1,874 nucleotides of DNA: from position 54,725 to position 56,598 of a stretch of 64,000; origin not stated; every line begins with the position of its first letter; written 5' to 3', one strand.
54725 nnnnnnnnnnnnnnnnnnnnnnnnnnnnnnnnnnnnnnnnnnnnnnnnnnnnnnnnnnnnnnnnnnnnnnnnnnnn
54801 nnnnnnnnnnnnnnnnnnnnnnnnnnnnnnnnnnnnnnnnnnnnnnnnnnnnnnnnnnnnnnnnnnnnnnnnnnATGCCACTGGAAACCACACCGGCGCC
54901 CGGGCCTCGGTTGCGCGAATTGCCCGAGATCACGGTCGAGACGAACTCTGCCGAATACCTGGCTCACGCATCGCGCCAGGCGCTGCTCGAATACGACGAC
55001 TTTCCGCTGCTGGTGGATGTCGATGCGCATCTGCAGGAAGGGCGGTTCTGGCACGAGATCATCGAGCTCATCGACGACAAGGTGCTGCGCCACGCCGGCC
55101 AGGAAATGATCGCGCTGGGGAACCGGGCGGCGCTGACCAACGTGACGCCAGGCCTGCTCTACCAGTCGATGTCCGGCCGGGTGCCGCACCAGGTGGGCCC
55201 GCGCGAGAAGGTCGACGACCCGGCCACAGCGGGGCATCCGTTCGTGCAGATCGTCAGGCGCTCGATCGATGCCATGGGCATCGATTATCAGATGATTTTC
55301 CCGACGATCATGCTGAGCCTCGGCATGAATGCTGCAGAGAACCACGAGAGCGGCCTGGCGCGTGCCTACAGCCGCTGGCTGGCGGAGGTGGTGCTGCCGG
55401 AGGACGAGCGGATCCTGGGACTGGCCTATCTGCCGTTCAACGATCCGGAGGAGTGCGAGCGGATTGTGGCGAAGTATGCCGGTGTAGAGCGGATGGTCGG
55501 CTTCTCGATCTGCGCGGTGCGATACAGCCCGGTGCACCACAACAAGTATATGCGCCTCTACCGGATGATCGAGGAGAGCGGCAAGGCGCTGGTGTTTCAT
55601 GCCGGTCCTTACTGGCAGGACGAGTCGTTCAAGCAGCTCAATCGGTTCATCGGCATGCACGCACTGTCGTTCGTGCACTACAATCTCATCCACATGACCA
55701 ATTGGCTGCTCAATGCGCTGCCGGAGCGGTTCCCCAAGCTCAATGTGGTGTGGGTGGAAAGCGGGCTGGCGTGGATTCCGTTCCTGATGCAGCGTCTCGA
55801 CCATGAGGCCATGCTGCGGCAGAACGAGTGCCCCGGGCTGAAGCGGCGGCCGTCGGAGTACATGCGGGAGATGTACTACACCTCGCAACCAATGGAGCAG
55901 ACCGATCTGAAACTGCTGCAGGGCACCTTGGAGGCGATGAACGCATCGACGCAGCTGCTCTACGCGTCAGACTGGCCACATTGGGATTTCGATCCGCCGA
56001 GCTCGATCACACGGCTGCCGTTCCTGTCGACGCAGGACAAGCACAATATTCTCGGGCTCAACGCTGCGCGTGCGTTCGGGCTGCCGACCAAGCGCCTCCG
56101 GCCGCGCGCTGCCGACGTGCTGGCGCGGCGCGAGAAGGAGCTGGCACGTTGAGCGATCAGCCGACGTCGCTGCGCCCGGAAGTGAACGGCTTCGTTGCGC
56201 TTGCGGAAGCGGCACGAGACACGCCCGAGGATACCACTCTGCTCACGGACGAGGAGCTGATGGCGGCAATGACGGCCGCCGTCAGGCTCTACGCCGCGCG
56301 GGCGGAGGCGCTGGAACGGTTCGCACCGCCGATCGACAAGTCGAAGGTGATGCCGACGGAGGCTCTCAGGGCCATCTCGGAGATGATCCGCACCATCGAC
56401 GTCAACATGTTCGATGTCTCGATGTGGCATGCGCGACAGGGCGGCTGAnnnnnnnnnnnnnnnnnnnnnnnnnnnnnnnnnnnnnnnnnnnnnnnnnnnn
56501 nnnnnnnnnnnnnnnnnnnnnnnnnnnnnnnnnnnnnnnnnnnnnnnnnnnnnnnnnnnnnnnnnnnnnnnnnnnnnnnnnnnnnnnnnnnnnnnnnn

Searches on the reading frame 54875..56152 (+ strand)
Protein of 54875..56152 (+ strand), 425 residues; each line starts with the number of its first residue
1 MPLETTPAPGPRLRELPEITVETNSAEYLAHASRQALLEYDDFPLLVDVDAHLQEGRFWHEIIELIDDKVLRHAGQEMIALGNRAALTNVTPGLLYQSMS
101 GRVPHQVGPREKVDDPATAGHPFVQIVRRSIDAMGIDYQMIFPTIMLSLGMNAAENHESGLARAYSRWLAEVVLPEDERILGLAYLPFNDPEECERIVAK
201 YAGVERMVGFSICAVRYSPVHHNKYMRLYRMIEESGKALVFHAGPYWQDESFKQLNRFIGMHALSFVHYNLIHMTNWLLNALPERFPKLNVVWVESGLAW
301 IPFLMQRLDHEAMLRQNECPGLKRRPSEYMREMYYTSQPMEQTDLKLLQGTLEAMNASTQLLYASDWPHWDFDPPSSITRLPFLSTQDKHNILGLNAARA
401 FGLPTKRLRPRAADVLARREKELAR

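Call 9: search_protein_families(library=pfam, proteins=[window:54875-56152:+], max_evalue=0.01)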
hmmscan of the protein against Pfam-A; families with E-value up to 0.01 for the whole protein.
window:54875-56152:+ (425 aa): 1 family
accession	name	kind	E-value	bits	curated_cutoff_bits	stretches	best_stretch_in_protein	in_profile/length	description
PF04909.20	Amidohydro_2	-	8e-21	75.5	26.4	1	56-403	11-289/289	Amidohydrolase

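Call 29: find_homologous_proteins(query=window:54875-56152:+, max_evalue=1e-30)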
Query window:54875-56152:+ (425 aa): 4228 proteins with E <= 1e-30 among 8000 candidates; the best 120 are listed.
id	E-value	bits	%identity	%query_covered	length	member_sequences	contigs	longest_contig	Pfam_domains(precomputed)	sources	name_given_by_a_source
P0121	4.6e-291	982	100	100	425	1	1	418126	PF04909.21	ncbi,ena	-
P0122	1.4e-244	829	83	100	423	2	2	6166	PF04909.21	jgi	jgi:predicted TIM-barrel fold metal-dependent hydrolase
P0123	8.0e-240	814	82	100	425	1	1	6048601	PF04909.21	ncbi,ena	-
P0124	7.0e-203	692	71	98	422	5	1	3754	PF04909.21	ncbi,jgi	jgi:predicted TIM-barrel fold metal-dependent hydrolase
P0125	1.7e-200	684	69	98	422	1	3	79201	PF04909.21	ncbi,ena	-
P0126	7.0e-200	682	69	98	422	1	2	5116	PF04909.21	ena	-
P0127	2.6e-198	677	68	99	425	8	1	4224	PF04909.21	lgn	-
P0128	8.3e-198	675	66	100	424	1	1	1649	PF04909.21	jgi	jgi:predicted TIM-barrel fold metal-dependent hydrolase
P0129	2.8e-196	670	68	98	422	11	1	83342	PF04909.21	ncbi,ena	-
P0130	6.9e-196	669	69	97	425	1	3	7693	PF04909.21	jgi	jgi:predicted TIM-barrel fold metal-dependent hydrolase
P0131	1.3e-195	668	69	98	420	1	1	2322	PF04909.21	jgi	jgi:predicted TIM-barrel fold metal-dependent hydrolase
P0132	1.3e-195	668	67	100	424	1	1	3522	PF04909.21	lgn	-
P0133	1.7e-195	668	68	97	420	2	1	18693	PF04909.21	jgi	jgi:uncharacterized protein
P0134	2.5e-195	667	67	100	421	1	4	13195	PF04909.21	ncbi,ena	-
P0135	3.4e-195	667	68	98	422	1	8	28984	PF04909.21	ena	-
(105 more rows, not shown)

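Call 30: find_encoding_contigs(protein=P0123, flank=10000, max_places=3)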
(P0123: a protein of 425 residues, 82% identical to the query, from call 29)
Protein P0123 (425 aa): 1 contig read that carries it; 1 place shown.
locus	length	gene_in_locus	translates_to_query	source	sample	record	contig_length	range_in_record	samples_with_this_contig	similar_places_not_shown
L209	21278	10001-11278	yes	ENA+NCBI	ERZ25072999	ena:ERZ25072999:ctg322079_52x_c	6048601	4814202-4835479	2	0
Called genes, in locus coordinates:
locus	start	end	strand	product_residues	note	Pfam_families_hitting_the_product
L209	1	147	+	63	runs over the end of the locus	-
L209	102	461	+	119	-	-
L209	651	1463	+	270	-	PF02798:GST_N, PF13409:GST_N_2, PF13417:GST_N_3, PF00043:GST_C (weak), PF14497:GST_C_3 (weak), PF13410:GST_C_2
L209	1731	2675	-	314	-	PF03069:FmdA_AmdA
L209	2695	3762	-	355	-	PF00296:Bac_luciferase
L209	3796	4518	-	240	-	PF00702:Hydrolase, PF13419:HAD_2 (weak)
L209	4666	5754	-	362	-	PF01264:Chorismate_synt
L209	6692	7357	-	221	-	PF01470:Peptidase_C15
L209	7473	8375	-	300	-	PF00892:EamA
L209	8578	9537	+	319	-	PF00561:Abhydrolase_1, PF12146:Hydrolase_4 (faint), PF12697:Abhydrolase_6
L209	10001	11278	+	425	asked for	PF04909:Amidohydro_2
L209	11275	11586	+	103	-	-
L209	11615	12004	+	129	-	PF00355:Rieske, PF13806:Rieske_2 (faint)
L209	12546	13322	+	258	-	PF00106:adh_short, PF08659:KR, PF23441:SDR (weak), PF13561:adh_short_C2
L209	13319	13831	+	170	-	PF22381:Staph_reg_Sar_Rot (weak), PF12802:MarR_2, PF01047:MarR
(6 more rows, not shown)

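Call 31: find_encoding_contigs(protein=P0122, flank=10000, max_places=3)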
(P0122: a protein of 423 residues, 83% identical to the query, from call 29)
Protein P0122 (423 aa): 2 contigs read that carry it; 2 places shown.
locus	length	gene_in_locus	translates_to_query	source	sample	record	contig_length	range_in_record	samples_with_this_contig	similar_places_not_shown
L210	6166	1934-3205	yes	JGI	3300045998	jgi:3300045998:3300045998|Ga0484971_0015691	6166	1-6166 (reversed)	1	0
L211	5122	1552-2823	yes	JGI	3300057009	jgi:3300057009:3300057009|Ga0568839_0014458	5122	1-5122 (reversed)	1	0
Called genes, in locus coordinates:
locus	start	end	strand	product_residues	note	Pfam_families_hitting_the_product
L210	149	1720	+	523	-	PF00496:SBP_bac_5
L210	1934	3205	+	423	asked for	PF04909:Amidohydro_2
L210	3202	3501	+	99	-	-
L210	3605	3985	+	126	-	PF00355:Rieske, PF13806:Rieske_2 (faint)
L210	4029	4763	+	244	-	PF00149:Metallophos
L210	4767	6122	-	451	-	PF00089:Trypsin, PF13365:Trypsin_2, PF00595:PDZ (weak), PF17820:PDZ_6, PF13180:PDZ_2 (weak), PF17820:PDZ_6 (weak)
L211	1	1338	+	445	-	?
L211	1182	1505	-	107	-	-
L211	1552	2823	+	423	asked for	PF04909:Amidohydro_2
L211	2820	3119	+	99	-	-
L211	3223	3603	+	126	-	PF00355:Rieske, PF13806:Rieske_2 (faint)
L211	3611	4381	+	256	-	PF00149:Metallophos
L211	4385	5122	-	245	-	?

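Call 38: find_encoding_contigs(protein=P0124, flank=10000, max_places=10)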
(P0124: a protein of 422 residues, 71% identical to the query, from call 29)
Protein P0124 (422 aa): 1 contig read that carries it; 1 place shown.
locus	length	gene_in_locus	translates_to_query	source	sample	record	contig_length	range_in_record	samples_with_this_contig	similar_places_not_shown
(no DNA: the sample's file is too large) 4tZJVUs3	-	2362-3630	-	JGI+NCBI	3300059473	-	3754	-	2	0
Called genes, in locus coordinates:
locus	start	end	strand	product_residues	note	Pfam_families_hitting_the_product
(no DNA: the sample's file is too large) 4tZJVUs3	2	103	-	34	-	?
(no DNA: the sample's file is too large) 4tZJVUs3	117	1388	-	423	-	PF00355:Rieske, PF19301:LigXa_C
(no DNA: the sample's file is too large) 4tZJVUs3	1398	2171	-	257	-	PF01177:Asp_Glu_race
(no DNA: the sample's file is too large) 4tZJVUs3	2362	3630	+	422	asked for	PF04909:Amidohydro_2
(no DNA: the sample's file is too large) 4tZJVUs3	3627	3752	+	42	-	?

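Call 39: find_encoding_contigs(protein=P0125, flank=10000, max_places=10)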
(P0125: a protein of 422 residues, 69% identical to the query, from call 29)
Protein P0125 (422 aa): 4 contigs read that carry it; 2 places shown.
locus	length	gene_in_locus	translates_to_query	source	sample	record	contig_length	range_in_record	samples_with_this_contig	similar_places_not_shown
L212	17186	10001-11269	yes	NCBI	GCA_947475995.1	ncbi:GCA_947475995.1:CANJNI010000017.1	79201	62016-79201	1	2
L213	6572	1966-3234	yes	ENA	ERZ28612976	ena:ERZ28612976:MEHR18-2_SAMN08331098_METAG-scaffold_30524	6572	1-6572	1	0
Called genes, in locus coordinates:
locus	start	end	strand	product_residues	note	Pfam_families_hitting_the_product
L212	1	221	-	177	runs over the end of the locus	-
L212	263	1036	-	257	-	PF00005:ABC_tran, PF02463:SMC_N (faint), PF13304:AAA_21 (faint)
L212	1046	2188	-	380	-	PF00528:BPD_transp_1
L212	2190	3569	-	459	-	PF00528:BPD_transp_1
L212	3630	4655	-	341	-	PF00497:SBP_bac_3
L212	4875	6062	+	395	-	PF01053:Cys_Met_Meta_PP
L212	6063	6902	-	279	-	PF14378:PAP2_3, PF01569:PAP2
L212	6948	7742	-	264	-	PF00561:Abhydrolase_1, PF12697:Abhydrolase_6, PF12146:Hydrolase_4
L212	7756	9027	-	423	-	PF00355:Rieske, PF19301:LigXa_C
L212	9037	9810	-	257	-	PF01177:Asp_Glu_race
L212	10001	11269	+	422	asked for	PF04909:Amidohydro_2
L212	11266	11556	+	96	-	-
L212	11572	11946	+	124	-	PF00355:Rieske, PF13806:Rieske_2 (faint), PF22543:Rieske_4 (faint)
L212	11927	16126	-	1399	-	PF02922:CBM_48, PF00128:Alpha-amylase (faint), PF02446:Glyco_hydro_77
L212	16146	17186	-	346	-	?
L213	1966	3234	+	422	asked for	PF04909:Amidohydro_2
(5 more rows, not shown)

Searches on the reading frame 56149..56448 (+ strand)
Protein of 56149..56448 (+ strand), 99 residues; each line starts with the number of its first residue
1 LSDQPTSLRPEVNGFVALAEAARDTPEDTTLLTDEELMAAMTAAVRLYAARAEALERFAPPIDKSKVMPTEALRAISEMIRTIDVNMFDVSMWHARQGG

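Call 9: search_protein_families(library=pfam, proteins=[window:56149-56448:+], max_evalue=0.01)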
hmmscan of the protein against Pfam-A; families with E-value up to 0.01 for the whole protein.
window:56149-56448:+ (99 aa): 0 families

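Call 43: find_homologous_proteins(query=window:56149-56448:+, max_evalue=0.00001)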
Query window:56149-56448:+ (99 aa): 10 proteins with E <= 0.00001 among 105 candidates.
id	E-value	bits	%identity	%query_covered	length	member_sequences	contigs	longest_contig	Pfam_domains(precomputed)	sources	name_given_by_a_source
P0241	3.4e-56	205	100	100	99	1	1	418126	-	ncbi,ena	-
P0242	5.9e-36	140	75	90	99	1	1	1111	-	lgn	-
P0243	1.2e-28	117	67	91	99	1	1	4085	-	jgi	jgi:hypothetical protein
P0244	3.3e-27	112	69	84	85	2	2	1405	-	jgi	jgi:hypothetical protein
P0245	1.1e-25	107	66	88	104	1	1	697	-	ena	-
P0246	9.1e-19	85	53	89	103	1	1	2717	-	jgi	jgi:hypothetical protein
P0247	6.3e-18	82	54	86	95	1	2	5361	-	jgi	jgi:hypothetical protein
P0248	6.8e-18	82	57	86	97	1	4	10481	-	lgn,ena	-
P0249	9.2e-17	79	53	86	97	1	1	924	-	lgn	-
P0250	5.1e-14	70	54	86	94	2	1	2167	-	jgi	jgi:hypothetical protein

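Call 44: find_encoding_contigs(protein=P0242, flank=5000, max_places=5)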
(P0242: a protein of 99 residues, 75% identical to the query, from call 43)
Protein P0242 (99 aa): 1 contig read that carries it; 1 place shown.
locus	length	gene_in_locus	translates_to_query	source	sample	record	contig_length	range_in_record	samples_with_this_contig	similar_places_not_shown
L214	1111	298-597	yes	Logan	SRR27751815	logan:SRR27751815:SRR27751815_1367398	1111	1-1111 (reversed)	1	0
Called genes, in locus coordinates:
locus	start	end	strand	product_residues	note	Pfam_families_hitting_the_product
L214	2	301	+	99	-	?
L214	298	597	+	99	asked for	-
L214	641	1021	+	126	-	PF00355:Rieske, PF13806:Rieske_2 (faint)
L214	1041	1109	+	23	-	?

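Call 45: find_encoding_contigs(protein=P0243, flank=5000, max_places=5)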
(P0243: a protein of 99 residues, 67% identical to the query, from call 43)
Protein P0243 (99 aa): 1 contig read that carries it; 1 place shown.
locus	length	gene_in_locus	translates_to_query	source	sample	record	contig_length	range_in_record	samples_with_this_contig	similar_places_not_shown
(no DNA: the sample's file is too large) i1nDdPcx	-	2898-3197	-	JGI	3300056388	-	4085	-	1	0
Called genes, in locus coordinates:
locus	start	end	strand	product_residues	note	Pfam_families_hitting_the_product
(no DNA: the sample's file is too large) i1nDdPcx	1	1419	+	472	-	PF00496:SBP_bac_5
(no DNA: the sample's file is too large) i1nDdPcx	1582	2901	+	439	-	PF04909:Amidohydro_2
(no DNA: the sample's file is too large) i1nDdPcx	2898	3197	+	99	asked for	-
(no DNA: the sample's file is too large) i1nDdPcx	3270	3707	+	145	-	PF00355:Rieske, PF13806:Rieske_2 (faint)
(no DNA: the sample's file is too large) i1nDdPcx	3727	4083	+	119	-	?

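Call 46: find_encoding_contigs(protein=P0244, flank=5000, max_places=5)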
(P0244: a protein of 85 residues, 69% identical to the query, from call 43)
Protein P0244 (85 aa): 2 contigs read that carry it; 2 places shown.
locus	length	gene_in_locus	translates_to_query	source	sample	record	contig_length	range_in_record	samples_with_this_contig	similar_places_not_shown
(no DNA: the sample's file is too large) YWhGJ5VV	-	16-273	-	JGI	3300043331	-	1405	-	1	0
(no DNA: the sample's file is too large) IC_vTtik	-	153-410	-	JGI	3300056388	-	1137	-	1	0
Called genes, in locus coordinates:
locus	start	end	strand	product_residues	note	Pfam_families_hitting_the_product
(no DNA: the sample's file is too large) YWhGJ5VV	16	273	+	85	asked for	-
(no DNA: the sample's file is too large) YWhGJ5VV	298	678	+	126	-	PF00355:Rieske, PF13806:Rieske_2 (faint)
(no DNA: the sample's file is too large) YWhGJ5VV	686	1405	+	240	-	?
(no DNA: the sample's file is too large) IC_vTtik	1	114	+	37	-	?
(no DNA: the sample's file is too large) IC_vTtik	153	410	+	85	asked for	-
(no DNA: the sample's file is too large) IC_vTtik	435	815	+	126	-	PF00355:Rieske, PF13806:Rieske_2 (faint)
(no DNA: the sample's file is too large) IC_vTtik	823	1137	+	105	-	?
